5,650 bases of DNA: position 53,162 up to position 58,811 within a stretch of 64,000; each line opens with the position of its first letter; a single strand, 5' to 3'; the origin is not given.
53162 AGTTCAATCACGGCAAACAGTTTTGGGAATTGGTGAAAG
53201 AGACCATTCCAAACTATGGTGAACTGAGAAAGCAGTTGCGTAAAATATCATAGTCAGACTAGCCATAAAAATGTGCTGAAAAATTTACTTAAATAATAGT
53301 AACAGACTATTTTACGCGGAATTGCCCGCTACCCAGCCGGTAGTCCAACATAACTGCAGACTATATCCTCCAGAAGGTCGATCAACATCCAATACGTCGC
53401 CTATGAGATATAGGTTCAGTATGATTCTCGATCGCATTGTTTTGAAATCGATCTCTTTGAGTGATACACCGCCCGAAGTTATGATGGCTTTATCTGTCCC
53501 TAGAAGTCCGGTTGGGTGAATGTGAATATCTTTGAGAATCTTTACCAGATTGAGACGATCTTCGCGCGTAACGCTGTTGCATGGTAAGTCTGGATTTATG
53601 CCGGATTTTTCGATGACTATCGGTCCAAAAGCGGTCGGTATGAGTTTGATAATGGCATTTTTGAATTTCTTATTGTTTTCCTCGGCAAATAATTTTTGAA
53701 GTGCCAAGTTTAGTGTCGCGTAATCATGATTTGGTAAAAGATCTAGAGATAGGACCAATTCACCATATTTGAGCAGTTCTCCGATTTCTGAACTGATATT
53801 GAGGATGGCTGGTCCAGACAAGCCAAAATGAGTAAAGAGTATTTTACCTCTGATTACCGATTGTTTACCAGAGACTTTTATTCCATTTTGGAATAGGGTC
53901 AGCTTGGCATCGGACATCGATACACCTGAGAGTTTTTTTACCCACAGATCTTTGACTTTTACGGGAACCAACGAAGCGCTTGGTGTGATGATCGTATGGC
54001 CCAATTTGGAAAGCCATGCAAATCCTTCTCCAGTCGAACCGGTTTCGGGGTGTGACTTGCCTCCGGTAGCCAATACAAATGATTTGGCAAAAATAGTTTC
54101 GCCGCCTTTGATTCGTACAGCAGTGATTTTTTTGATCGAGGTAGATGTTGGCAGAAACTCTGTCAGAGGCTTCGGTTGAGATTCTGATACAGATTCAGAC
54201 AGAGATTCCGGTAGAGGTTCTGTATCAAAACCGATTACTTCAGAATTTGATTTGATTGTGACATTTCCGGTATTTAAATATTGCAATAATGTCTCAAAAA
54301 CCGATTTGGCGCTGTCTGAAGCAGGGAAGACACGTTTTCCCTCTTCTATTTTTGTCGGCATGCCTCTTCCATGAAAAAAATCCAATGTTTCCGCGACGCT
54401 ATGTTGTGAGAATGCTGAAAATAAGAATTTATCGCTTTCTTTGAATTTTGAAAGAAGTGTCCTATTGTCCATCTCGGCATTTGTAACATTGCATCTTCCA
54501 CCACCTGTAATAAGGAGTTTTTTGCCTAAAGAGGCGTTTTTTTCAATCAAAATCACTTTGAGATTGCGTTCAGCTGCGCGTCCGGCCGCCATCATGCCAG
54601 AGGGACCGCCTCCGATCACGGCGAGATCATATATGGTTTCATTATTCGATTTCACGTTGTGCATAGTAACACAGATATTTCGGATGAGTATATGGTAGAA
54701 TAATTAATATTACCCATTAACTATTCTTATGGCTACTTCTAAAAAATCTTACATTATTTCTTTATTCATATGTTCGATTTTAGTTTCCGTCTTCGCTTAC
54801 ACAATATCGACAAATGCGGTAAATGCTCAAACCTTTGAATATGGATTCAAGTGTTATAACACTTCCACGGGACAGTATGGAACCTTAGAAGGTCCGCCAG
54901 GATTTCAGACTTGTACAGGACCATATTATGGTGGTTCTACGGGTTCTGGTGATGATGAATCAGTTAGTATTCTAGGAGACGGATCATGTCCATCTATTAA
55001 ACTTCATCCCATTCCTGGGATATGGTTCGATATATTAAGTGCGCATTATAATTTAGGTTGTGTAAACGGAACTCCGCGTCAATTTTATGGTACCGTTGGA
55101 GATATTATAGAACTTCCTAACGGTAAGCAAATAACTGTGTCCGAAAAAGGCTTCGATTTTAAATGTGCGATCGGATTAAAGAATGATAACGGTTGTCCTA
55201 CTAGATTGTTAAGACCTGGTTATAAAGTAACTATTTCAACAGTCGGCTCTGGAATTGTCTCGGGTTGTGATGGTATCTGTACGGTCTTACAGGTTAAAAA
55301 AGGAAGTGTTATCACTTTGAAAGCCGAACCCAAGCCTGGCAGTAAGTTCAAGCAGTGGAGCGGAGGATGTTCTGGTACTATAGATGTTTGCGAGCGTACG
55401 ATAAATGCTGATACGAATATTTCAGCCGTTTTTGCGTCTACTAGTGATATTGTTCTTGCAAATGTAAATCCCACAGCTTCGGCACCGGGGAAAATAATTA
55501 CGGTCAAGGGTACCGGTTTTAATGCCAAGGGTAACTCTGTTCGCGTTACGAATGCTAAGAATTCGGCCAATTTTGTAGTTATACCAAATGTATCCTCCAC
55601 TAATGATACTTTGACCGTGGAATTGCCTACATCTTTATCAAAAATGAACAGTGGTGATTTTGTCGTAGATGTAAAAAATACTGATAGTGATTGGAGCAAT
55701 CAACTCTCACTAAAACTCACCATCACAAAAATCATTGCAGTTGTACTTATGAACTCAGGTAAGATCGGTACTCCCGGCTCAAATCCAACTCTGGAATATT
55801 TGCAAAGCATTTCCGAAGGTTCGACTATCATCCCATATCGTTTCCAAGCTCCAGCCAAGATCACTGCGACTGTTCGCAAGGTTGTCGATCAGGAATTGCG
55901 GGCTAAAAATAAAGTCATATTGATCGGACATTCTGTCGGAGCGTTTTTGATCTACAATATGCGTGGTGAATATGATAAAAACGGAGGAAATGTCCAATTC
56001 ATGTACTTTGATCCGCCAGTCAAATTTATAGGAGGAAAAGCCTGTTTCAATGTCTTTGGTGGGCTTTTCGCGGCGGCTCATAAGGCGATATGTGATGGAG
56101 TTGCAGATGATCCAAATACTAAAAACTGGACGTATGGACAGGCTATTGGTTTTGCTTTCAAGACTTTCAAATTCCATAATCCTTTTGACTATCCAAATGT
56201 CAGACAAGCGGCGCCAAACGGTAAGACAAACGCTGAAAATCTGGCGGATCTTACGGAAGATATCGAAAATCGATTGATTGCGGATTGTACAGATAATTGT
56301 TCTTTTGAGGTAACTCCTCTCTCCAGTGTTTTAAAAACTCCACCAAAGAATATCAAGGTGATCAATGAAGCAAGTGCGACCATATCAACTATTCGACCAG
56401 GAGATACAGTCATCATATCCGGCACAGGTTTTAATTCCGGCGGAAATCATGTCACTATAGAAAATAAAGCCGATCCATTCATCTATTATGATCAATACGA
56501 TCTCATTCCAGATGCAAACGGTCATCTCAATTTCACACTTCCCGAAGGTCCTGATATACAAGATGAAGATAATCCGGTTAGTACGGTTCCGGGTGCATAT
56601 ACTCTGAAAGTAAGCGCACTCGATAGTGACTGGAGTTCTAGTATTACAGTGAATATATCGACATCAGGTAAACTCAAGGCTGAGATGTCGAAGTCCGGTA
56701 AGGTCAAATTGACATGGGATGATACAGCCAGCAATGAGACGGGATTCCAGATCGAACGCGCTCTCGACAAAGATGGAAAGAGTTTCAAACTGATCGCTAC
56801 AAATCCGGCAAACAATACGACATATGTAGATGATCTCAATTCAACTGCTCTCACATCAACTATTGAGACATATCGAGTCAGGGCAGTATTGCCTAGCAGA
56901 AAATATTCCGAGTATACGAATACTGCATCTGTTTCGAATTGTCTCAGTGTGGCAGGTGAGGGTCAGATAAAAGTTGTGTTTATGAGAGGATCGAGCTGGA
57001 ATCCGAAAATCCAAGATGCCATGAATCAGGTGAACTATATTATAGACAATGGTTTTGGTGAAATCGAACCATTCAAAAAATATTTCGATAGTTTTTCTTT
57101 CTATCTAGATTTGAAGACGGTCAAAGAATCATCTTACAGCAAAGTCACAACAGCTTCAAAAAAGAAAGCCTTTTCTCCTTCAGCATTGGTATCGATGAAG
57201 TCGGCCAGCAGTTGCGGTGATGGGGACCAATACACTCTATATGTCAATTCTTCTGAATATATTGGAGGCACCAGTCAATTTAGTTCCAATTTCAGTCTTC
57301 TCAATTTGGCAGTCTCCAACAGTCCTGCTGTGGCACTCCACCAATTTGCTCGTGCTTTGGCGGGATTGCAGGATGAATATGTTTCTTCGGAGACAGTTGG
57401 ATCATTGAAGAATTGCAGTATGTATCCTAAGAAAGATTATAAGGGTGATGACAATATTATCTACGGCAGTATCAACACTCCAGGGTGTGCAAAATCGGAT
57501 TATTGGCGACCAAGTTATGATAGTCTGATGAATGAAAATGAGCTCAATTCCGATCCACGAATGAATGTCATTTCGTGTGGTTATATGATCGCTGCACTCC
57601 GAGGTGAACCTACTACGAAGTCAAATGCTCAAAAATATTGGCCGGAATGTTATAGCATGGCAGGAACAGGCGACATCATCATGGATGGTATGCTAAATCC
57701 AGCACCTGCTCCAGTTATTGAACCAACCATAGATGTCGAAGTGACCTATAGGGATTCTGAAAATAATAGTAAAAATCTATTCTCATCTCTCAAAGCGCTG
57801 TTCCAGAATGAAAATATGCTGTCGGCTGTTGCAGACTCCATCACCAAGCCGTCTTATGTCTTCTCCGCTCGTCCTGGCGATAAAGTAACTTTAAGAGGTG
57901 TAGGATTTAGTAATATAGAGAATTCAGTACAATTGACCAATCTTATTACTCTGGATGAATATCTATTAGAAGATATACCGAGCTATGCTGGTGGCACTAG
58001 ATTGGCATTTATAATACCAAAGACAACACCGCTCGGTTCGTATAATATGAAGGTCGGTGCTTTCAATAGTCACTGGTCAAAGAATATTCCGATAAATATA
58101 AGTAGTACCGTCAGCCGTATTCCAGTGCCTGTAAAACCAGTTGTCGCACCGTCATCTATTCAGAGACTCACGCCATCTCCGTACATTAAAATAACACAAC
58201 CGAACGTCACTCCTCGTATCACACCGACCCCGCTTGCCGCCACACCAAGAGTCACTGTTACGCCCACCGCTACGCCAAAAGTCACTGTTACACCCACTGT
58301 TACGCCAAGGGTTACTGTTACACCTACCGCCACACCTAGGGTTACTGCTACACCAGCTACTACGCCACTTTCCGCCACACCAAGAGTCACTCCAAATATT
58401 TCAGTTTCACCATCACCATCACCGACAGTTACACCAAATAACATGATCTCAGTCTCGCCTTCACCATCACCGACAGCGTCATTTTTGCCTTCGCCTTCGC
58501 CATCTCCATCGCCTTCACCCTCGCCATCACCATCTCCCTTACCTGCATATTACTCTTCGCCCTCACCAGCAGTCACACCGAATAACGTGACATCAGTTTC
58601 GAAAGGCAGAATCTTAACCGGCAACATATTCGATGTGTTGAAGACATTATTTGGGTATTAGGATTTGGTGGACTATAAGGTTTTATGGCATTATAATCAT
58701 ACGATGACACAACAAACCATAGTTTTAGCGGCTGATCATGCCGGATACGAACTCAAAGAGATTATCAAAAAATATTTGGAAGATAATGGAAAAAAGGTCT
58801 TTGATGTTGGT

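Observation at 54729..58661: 1310-aa surface protein with a degenerate M64-peptidase-like motif, a GHSxG hydrolase elbow and a programmable PT/SP repeat tail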

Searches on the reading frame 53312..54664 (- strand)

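Call 75: search_protein_families(library=pfam, proteins=[window:53312-54664:-], max_evalue=0.001)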
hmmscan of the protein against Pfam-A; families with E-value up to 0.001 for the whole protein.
window:53312-54664:- (450 aa): 9 families
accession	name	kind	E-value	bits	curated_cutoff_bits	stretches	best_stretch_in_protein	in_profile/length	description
PF03486.20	HI0933_like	-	5.5e-75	252.4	50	1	13-448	2-243/244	HI0933-like protein Rossmann domain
PF22780.1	HI0933_like_1st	-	2e-34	119.2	27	1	230-395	2-165/165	HI0933-like protein barrel and H2TH domain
PF12831.13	FAD_oxidored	-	9.9e-10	38.7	27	1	13-150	1-118/416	FAD dependent oxidoreductase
PF00890.30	FAD_binding_2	-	1.5e-08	34.7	20.4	1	13-66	1-58/414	FAD binding domain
PF07992.20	Pyr_redox_2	-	1.2e-06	28.6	26.1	1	12-205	1-112/291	Pyridine nucleotide-disulphide oxidoreductase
PF01134.28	GIDA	-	9.6e-06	25.3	22.1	0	13-43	1-31/391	Glucose inhibited division protein A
PF13450.12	NAD_binding_8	-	1.6e-05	25.5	21.9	1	16-47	1-32/68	NAD(P)-binding Rossmann-like domain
PF01266.30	DAO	-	3.6e-05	23.9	27.9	1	13-47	1-35/353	FAD dependent oxidoreductase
PF01946.23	Thi4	-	6e-05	22.8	26.2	1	12-50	18-57/235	Thi4 family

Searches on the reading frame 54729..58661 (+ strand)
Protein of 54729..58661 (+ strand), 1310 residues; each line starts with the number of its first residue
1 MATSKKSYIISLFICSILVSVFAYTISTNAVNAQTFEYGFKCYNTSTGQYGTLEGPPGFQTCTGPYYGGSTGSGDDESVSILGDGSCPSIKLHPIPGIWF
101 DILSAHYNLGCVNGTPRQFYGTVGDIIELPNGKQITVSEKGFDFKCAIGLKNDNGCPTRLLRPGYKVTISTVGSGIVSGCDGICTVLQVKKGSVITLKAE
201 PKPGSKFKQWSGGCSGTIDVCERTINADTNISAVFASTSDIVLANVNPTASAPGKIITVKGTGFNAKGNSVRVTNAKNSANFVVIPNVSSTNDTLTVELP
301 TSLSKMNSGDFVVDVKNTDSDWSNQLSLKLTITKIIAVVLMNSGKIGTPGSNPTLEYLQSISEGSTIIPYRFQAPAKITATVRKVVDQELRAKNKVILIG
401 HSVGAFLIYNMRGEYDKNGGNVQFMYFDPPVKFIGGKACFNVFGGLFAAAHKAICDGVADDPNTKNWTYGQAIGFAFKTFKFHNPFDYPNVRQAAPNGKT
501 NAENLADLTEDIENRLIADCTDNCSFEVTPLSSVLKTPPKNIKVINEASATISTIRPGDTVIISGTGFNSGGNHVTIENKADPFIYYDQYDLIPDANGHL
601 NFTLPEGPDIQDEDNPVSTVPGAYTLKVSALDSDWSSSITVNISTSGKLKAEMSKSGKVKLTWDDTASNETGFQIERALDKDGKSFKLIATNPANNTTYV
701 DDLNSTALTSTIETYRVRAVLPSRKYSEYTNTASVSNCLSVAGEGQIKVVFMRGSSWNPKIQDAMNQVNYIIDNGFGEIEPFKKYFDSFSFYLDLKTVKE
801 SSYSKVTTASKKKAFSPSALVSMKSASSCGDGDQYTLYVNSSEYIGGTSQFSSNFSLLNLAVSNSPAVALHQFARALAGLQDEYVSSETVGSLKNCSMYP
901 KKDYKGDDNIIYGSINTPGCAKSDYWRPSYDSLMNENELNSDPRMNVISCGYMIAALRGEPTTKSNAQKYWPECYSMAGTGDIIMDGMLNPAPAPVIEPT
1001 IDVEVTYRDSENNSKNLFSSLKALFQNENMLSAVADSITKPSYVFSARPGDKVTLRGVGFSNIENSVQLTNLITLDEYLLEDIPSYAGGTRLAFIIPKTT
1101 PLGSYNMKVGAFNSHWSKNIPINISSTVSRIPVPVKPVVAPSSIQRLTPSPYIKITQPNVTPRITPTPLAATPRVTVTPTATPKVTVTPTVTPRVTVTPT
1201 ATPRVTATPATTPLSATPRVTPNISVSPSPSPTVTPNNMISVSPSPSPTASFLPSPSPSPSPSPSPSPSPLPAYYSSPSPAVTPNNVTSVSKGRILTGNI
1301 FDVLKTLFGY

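Call 3: search_protein_families(library=pfam, proteins=[window:54729-58661:+], max_evalue=1)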
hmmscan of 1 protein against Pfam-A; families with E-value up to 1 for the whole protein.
window:54729-58661:+ (1310 aa): 6 families
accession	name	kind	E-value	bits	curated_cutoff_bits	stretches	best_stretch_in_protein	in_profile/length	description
PF01833.30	TIG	-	2.4e-09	37.5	20.9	2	245-326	5-80/84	IPT/TIG domain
PF18998.6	Flg_new_2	-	4.7e-09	36.5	23.6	1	165-237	1-71/73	Divergent InlB B-repeat domain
PF10230.15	LIDHydrolase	-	0.00043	20.5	27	1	380-418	70-108/262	Lipid-droplet associated hydrolase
PF09471.16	Peptidase_M64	-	0.0032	17.1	26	1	822-889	101-166/302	IgA Peptidase M64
PF07495.19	Y_Y_Y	-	0.087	13.2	26.6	0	621-642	37-61/65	Y_Y_Y domain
PF12697.13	Abhydrolase_6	-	0.19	12.8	26.3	1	378-429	54-93/217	Alpha/beta hydrolase family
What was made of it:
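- On Igalysin / M64 metallopeptidase: The window protein scores 17.1 bits, E 0.003 (call 3).
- Checked: On the single sequence they are sub-threshold: M64 E 0.003 with 17 bits against a cutoff of 26, and LIDHydrolase E 4e-4 (call 3).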

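Call 4: search_protein_families(library=ncbifam, proteins=[window:54729-58661:+], max_evalue=1)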
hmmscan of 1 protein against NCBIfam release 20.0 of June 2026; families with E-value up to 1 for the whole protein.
window:54729-58661:+ (1310 aa): 0 families

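Call 5: search_solved_structures(query=window:54729-58661:+, max_evalue=1, show_alignments=3)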
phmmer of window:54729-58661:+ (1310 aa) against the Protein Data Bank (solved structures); distinct sequences matched with E-value up to 1: 0.
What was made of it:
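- Tried and rejected: The single sequence against the PDB gave no hit (call 5), and NCBIfam gave none (call 4).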

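Call 6: find_homologous_proteins(query=window:54729-58118:+, max_evalue=0.001)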
Query window:54729-58118:+ (1130 aa): 2 proteins with E <= 0.001 among 8000 candidates.
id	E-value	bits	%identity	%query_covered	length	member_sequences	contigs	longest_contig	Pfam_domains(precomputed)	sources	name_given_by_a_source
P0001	2.6e-6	44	38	6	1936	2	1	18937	PF13313.12,PF13205.13,PF17957.8,PF18998.7,PF20254.4,PF04234.19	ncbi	-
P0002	2.0e-5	41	35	7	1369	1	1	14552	PF07646.22,PF13418.13,PF07250.18,PF13964.13,PF24681.2,PF13415.13,PF24981.2,PF18998.7,PF01344.32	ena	-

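Call 22: search_protein_representatives(protein=window:54729-58118:+)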
Query: 1130 residues. Proteins with E-value up to 0.001 (for the whole library): 9324; up to 1e-10: 2479; up to 1e-30: 264. The best 150 are listed.
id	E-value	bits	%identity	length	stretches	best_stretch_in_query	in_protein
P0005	5.4e-124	431.7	40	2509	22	643-736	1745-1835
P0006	1.6e-115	403.7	43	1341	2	336-652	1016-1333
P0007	2.0e-110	386.8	41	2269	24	650-736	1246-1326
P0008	2.7e-95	336.7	43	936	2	331-637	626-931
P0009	1.9e-90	320.7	39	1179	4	342-645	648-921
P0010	3.6e-90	319.8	36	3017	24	649-739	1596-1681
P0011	1.0e-89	318.3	34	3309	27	648-744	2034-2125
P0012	2.6e-87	310.3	34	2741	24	637-734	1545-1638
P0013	3.6e-83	296.6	36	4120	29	651-741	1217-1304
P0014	2.1e-81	290.7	37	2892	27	654-735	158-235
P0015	8.5e-80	285.4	35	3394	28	656-735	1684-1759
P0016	2.0e-79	284.2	37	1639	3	243-646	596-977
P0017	2.3e-79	284.0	40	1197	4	653-980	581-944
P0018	9.0e-79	282.0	36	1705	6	368-644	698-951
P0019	4.8e-78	279.6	38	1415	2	655-1124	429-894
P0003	1.2e-45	172.3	37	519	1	651-977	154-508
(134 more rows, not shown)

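Call 41: find_encoding_contigs(protein=window:54729-58661:+, flank=3000, max_places=5)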
Protein window:54729-58661:+ (1310 aa): 1 contig read that carries it; 1 place shown.
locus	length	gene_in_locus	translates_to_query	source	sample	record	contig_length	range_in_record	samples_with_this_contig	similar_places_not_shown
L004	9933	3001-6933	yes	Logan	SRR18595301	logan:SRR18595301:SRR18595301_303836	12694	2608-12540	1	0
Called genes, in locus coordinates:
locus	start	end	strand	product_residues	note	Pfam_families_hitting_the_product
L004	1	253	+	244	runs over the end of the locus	PF04402:SIMPL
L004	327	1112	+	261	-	PF02673:BacA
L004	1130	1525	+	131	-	PF01863:YgjP-like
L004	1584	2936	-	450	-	PF00890:FAD_binding_2, PF01134:GIDA (faint), PF03486:HI0933_like, PF07992:Pyr_redox_2 (weak), PF12831:FAD_oxidored, PF13450:NAD_binding_8 (faint), PF22780:HI0933_like_1st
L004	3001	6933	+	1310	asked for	-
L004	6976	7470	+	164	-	PF02502:LacAB_rpiB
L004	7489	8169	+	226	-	PF00834:Ribul_P_3_epim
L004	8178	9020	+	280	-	PF13292:DXP_synthase_N (weak), PF00456:Transketolase_N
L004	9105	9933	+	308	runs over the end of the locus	PF02779:Transket_pyr, PF02780:Transketolase_C, PF22613:Transketolase_C_1 (faint), PF17147:PFOR_II (weak)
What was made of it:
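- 54729..58661 (+): Complete ORF of 1310 aa plus stop codon. The same protein was called on Logan contig SRR18595301_303836 (call 41).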

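Call 55: list_cluster_members(proteins=[window:54729-58661:+])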
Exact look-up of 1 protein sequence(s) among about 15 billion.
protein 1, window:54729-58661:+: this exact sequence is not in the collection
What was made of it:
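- On Phase-variable / contingency repeat locus: No 90% cluster exists to compare (call 55).
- Tried and rejected: The exact sequence is not in the 15-billion-protein cluster table (call 55).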

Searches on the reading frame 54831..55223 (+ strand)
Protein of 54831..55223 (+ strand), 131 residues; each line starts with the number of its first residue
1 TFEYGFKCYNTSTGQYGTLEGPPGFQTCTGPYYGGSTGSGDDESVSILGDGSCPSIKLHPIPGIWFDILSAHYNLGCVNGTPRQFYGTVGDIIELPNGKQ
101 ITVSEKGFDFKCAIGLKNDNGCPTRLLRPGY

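Call 52: search_protein_families(library=pfam, proteins=[window:54831-55223:+], max_evalue=1)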
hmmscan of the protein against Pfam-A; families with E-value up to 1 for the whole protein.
window:54831-55223:+ (131 aa): 0 families
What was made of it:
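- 54828..55220 (+): Cys-rich N-terminal region of unknown fold, aa 34-164. No Pfam hit (call 52).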

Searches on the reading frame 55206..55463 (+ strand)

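Call 52: search_protein_families(library=pfam, proteins=[window:55206-55463:+], max_evalue=1)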
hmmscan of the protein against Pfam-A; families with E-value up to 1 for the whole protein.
window:55206-55463:+ (86 aa): 2 families
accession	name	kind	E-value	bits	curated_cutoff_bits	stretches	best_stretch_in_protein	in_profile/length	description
PF18998.6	Flg_new_2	-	2e-11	44.2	23.6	1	6-78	1-71/73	Divergent InlB B-repeat domain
PF09479.16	Flg_new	-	0.058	13.9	27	1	6-71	1-61/65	Listeria-Bacteroides repeat domain (List_Bact_rpt)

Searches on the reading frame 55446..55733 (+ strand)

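Call 52: search_protein_families(library=pfam, proteins=[window:55446-55733:+], max_evalue=1)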
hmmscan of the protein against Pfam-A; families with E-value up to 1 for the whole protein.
window:55446-55733:+ (96 aa): 1 family
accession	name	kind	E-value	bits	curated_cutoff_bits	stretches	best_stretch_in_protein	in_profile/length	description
PF01833.30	TIG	-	3.9e-07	30.4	20.9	1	6-87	5-80/84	IPT/TIG domain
